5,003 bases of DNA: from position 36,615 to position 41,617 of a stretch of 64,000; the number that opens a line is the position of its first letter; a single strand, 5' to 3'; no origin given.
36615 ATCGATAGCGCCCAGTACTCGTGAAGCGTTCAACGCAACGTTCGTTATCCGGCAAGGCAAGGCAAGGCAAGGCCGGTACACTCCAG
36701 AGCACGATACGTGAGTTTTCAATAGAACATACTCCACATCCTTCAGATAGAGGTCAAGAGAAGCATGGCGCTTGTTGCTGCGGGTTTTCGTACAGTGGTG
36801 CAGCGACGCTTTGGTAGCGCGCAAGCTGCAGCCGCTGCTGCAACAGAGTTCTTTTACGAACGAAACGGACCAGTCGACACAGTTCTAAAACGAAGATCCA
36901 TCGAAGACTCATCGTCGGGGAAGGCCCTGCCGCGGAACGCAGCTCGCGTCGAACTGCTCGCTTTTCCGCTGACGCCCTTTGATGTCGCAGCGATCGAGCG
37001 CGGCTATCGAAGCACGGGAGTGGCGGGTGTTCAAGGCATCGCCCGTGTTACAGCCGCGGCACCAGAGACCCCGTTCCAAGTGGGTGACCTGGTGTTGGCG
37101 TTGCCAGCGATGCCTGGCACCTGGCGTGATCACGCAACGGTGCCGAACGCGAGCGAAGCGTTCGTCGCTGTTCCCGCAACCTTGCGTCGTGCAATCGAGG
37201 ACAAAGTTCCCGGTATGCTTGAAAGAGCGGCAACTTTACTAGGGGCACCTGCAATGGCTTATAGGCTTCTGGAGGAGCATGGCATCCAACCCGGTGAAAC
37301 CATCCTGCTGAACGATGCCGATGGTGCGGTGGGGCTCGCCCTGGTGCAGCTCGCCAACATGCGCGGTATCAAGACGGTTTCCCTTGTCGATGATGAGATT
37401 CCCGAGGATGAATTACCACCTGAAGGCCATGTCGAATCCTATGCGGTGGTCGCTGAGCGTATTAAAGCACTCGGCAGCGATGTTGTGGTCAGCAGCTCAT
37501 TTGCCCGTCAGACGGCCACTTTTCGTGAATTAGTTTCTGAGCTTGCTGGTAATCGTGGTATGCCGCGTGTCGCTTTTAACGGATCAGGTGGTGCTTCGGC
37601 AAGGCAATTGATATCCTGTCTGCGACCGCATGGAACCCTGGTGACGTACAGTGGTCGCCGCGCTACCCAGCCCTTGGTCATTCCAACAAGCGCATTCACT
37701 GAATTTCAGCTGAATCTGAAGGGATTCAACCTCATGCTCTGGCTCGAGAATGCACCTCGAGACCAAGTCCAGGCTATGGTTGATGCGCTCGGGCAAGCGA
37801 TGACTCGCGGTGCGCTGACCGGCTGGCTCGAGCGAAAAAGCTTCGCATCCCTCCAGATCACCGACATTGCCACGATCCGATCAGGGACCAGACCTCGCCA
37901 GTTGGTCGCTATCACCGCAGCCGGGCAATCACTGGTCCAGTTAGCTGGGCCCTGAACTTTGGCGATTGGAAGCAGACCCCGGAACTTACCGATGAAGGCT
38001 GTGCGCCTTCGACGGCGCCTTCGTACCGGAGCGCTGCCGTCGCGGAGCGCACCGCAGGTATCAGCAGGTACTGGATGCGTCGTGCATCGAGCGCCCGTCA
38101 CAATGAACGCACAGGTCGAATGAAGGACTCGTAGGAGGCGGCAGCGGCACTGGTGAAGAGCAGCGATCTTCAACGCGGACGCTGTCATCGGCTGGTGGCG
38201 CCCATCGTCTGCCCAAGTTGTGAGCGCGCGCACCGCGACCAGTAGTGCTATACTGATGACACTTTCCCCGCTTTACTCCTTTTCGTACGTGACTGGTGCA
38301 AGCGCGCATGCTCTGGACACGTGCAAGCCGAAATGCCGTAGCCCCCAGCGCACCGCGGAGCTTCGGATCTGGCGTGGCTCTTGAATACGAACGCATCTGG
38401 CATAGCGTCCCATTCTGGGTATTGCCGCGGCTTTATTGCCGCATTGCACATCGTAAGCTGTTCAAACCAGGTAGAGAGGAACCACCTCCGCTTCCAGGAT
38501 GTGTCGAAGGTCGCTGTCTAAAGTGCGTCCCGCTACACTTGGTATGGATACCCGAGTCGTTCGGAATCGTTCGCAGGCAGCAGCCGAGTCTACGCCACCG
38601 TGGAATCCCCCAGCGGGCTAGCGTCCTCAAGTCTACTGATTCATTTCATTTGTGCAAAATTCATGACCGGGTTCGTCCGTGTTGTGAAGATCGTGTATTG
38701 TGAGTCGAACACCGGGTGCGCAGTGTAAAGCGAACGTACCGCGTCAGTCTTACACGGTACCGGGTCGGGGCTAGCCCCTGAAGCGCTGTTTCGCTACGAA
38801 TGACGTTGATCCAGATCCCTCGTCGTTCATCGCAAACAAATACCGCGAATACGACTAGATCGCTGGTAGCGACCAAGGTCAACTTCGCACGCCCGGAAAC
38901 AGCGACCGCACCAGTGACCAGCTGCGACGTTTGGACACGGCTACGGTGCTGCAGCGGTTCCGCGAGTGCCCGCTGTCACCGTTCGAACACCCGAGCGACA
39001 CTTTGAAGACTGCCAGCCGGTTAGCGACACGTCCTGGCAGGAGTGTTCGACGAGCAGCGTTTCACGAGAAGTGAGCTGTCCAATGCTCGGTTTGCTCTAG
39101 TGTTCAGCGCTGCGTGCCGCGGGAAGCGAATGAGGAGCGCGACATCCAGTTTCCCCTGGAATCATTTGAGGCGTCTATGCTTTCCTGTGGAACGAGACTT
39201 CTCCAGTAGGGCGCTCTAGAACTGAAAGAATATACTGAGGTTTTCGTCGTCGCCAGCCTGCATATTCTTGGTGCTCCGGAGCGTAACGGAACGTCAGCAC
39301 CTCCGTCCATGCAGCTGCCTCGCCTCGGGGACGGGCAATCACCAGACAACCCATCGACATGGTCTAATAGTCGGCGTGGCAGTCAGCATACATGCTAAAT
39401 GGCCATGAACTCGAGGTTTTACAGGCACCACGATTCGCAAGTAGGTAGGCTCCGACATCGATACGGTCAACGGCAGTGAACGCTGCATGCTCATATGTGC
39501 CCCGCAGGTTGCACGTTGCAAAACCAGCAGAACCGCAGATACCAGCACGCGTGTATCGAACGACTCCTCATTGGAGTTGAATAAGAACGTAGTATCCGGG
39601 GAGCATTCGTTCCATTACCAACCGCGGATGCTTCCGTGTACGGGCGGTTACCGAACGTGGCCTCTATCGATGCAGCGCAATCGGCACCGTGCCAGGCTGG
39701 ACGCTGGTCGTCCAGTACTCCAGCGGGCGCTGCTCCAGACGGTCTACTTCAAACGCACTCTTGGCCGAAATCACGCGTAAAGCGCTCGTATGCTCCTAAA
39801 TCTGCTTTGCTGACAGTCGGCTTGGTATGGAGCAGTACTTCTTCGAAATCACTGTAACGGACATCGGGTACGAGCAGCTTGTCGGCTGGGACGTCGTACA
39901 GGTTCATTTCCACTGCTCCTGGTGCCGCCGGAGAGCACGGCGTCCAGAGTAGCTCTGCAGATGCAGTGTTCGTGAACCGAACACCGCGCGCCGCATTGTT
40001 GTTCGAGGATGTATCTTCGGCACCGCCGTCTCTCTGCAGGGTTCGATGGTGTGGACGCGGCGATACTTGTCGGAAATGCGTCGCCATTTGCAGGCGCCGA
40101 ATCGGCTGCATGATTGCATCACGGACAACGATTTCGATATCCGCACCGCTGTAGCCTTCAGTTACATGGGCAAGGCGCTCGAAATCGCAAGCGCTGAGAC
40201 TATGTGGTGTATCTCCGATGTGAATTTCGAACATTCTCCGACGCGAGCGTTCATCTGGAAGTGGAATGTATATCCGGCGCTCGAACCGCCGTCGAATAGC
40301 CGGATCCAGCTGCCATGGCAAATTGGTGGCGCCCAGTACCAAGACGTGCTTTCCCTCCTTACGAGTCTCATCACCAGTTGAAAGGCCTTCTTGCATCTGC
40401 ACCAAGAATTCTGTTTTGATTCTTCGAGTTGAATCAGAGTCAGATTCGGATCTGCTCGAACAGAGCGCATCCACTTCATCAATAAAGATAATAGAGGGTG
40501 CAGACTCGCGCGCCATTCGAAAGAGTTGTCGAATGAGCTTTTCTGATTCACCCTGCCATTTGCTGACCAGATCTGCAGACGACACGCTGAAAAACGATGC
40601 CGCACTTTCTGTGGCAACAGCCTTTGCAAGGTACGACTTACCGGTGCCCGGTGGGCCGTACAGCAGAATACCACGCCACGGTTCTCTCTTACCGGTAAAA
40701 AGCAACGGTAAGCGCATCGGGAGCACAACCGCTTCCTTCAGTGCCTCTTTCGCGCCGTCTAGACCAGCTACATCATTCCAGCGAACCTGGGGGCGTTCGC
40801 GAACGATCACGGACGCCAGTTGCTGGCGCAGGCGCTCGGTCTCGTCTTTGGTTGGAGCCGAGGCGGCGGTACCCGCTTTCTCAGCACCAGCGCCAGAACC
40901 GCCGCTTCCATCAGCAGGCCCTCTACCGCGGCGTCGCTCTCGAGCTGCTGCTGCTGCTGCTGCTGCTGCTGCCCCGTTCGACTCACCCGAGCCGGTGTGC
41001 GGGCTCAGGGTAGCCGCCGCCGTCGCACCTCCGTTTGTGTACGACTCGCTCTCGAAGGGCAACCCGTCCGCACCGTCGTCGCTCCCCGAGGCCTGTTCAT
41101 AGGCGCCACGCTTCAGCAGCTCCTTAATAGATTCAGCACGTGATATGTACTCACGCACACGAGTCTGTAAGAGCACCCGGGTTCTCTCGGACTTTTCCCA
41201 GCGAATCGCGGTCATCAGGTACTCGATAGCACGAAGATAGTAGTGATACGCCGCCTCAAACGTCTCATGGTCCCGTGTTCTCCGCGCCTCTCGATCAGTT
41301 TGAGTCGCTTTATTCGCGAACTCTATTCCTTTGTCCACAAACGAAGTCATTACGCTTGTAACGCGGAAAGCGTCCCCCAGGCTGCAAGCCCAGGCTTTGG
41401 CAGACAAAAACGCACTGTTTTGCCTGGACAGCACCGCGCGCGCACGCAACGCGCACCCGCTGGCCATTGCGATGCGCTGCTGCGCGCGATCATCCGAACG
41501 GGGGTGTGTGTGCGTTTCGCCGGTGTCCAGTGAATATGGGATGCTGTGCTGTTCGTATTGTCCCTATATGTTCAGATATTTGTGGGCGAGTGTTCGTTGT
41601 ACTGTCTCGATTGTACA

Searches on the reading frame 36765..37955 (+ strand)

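Call 31: search_protein_families(library=pfam, proteins=[window:36765-37955:+], max_evalue=0.001)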
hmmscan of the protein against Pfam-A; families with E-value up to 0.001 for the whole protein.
window:36765-37955:+ (396 aa): 1 family
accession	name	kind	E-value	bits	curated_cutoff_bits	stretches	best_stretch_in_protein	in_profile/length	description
PF00107.32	ADH_zinc_N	-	9.2e-10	39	31.8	1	231-325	28-116/129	Zinc-binding dehydrogenase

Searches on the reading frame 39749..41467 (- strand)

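Call 31: search_protein_families(library=pfam, proteins=[window:39749-41467:-], max_evalue=0.001)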
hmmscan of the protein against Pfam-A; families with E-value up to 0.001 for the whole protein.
window:39749-41467:- (572 aa): 11 families
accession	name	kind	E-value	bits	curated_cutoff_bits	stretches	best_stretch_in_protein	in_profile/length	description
PF00004.35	AAA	-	3.6e-42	144.4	21.2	1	267-403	1-131/131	ATPase family associated with various cellular activities (AAA)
PF09336.16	Vps4_C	-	5.5e-25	87.6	21.3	1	508-568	1-61/61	Vps4 C terminal oligomerisation domain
PF04212.24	MIT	-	1.4e-13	51.2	30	1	45-116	2-66/66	MIT (microtubule interacting and transport) domain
PF17862.7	AAA_lid_3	-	2e-11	43.6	27.2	1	428-463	3-38/45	AAA+ lid domain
PF13191.12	AAA_16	-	2.7e-05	25.1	32.6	0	262-291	23-51/167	AAA ATPase domain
PF05496.18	RuvB_N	-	4.3e-05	23.8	27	1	262-342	31-103/159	Holliday junction DNA helicase RuvB P-loop domain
PF07728.20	AAA_5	-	0.00012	22.5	22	1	267-341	2-84/139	AAA domain (dynein-related subfamily)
PF13401.12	AAA_22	-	0.00014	22.6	27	0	267-288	8-29/130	AAA domain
PF01695.23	IstB_IS21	-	0.00027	21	24.1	1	266-335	94-165/238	IstB-like ATP binding protein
PF13173.12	AAA_14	-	0.00048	20.6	27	1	267-334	5-73/129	AAA domain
PF13481.12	AAA_25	-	0.00069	19.7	27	0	267-288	36-57/195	AAA domain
